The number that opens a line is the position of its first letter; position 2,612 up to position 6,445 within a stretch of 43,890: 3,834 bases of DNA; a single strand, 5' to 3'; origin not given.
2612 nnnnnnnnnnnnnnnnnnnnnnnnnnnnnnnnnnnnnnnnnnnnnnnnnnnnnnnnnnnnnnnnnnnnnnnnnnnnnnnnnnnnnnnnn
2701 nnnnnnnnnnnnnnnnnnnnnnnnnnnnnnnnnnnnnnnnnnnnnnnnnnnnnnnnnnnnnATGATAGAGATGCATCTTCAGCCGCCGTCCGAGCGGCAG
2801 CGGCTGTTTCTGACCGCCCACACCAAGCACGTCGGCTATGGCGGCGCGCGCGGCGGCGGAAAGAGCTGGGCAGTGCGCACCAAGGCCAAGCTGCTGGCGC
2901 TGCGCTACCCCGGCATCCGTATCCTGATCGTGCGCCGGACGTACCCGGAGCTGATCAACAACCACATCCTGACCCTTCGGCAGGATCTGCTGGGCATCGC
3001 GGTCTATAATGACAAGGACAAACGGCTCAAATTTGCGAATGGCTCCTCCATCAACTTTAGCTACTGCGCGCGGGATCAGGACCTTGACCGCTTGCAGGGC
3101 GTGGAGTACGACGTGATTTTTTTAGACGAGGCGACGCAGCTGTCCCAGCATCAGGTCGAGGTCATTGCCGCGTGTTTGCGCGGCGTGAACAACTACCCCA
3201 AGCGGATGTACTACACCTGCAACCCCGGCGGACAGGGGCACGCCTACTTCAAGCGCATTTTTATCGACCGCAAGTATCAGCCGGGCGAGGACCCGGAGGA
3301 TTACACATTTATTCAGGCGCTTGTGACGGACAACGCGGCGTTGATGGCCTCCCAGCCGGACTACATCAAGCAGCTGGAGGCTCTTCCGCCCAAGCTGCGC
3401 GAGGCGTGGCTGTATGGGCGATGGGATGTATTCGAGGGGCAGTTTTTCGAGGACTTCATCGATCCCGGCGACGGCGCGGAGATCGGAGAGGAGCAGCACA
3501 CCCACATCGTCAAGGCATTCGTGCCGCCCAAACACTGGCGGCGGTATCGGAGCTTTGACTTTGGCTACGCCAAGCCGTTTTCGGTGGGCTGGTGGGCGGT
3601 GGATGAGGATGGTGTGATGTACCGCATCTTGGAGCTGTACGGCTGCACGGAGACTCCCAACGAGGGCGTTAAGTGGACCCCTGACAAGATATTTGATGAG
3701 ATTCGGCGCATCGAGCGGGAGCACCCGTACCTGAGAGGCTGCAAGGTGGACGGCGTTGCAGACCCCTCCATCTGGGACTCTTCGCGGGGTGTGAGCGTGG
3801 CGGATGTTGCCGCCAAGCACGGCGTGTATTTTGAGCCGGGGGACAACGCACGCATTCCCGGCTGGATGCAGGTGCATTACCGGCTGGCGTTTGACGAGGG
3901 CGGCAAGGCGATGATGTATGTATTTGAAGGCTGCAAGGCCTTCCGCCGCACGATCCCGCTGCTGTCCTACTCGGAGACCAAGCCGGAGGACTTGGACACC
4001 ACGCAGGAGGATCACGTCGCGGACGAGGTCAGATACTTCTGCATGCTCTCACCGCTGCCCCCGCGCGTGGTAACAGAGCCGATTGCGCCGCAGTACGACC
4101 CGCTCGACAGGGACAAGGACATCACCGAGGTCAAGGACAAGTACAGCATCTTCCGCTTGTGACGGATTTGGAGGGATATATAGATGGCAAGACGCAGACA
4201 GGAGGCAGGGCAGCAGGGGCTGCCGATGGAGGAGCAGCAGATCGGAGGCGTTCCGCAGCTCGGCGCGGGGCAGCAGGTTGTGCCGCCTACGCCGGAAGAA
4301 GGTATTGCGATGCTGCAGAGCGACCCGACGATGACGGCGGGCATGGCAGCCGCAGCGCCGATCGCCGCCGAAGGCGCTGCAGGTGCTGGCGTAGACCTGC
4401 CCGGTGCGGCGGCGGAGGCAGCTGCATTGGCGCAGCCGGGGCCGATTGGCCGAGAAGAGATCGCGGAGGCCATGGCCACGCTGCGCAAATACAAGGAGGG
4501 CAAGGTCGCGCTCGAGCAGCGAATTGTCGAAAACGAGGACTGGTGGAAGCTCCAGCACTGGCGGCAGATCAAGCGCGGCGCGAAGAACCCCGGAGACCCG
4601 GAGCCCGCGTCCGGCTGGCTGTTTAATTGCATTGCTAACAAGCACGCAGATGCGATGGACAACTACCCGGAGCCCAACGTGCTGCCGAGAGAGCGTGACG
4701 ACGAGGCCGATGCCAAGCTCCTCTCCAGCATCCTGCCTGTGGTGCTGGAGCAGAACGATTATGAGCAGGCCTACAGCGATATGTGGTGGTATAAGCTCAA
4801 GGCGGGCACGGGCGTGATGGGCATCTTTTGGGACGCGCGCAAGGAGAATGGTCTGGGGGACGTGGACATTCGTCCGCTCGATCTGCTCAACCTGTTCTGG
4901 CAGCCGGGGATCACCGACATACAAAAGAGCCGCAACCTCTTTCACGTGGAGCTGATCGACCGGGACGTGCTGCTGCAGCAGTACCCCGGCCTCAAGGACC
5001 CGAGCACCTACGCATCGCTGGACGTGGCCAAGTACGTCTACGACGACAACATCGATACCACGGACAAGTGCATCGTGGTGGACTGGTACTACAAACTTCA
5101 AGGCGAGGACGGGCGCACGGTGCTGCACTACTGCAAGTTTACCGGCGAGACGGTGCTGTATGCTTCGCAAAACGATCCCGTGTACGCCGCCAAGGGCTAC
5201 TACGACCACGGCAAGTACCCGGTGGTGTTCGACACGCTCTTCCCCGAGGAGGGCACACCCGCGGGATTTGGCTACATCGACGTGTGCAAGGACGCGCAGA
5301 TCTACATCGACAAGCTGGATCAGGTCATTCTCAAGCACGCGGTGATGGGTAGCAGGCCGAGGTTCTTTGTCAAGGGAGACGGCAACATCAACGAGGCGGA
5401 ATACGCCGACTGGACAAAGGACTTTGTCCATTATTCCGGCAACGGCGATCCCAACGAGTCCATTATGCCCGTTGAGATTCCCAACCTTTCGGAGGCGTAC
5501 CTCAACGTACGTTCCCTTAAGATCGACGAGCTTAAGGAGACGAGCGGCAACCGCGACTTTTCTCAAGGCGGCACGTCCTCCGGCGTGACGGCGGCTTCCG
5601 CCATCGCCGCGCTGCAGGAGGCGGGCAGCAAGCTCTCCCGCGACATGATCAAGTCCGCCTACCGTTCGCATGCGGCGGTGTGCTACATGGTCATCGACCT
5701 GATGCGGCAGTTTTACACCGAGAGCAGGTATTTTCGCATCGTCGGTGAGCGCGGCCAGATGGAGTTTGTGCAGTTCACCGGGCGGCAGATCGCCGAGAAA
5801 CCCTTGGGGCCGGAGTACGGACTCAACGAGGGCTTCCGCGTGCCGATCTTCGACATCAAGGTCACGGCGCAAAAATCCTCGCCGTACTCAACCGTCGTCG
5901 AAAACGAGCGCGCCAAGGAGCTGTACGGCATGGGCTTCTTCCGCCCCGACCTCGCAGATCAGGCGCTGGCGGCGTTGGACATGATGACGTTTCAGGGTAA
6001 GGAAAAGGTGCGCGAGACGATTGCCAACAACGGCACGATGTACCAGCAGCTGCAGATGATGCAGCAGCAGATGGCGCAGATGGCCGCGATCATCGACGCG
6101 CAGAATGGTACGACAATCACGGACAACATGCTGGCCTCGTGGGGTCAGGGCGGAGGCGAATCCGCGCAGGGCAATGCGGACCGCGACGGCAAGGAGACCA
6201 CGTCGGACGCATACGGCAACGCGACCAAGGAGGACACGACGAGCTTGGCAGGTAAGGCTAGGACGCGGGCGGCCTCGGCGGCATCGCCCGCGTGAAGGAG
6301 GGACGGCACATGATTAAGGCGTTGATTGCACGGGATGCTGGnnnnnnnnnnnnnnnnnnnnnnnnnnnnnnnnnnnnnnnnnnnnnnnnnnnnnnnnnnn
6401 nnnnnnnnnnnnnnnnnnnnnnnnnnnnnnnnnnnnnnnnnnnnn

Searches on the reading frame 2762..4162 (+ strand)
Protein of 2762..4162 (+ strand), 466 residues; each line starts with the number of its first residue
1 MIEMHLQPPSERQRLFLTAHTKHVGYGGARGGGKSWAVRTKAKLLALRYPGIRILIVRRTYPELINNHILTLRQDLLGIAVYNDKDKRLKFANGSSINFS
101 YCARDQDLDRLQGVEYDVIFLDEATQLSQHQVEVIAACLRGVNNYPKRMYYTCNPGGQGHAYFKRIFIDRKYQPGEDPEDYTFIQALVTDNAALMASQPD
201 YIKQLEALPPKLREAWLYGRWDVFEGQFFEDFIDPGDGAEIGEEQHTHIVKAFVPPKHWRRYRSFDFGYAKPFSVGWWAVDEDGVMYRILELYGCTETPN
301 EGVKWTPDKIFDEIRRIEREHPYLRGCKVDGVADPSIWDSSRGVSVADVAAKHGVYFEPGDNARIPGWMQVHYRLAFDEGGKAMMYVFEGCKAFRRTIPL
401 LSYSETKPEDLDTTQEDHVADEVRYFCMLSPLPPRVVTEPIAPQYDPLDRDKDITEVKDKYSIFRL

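Call 3: search_protein_families(library=pfam, proteins=[window:2762-4162:+], max_evalue=0.01)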
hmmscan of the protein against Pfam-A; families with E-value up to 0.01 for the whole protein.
window:2762-4162:+ (466 aa): 2 families
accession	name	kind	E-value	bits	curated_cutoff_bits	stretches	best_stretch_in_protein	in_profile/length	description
PF03237.21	Terminase_6N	-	5.9e-14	52.7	22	1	27-221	3-200/215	Terminase large subunit, T4likevirus-type, N-terminal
PF04466.19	Terminase_3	-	2.5e-10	40.7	23.2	1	26-198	7-179/201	Phage terminase large subunit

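Call 4: search_protein_families(library=phrogs, proteins=[window:2762-4162:+], max_evalue=0.001)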
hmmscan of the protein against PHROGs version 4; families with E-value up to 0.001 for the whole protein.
window:2762-4162:+ (466 aa): 7 families
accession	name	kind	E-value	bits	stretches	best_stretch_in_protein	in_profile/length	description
phrog_979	-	head and packaging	1.4e-45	157.2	2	4-156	149-305/642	terminase large subunit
phrog_2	-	head and packaging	3e-43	149.7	1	8-435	266-596/807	terminase large subunit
phrog_9526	-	head and packaging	1.3e-15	58.6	1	5-160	7-170/280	terminase large subunit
phrog_3717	-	head and packaging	2.4e-10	41.3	1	17-221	20-224/277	terminase large subunit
phrog_5653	-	head and packaging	7.3e-06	26.8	1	244-428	15-178/199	terminase large subunit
phrog_7579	-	head and packaging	0.00085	19.6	0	9-135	5-130/239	terminase large subunit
phrog_10250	-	head and packaging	0.00095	19.9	0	208-427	5-212/228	terminase large subunit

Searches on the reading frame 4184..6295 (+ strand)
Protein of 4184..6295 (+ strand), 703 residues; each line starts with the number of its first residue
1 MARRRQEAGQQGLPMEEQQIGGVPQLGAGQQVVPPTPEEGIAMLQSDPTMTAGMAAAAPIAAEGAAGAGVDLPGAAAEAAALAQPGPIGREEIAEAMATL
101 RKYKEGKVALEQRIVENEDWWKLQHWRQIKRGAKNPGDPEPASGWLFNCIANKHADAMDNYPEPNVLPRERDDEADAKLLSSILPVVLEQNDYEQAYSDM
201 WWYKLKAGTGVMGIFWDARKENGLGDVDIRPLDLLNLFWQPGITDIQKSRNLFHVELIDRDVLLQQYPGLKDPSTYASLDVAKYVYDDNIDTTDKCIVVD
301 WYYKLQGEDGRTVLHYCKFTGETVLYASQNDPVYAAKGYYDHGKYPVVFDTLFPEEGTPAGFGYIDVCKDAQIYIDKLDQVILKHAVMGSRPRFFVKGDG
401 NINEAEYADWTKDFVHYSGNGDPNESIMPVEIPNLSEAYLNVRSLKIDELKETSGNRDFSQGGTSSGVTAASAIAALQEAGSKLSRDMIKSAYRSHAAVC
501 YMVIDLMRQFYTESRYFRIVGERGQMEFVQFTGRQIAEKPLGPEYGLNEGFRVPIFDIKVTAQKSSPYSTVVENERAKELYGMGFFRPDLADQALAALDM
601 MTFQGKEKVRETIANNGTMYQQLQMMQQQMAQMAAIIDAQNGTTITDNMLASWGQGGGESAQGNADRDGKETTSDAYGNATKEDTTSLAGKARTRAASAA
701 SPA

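Call 3: search_protein_families(library=pfam, proteins=[window:4184-6295:+], max_evalue=0.01)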
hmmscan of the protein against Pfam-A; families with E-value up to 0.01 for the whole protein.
window:4184-6295:+ (703 aa): 1 family
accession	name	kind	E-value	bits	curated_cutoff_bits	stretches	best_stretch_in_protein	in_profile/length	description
PF16510.12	P22_portal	-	1.7e-34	119.8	26.1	1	159-635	64-580/594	Phage P22-like portal protein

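Call 4: search_protein_families(library=phrogs, proteins=[window:4184-6295:+], max_evalue=0.001)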
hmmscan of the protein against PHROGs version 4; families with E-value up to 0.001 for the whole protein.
window:4184-6295:+ (703 aa): 2 families
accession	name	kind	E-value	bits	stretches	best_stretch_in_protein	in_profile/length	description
phrog_156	-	head and packaging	4.6e-91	307.2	1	102-639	7-591/681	portal protein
phrog_1216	-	head and packaging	9.4e-09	35.3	1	289-522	292-524/714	portal protein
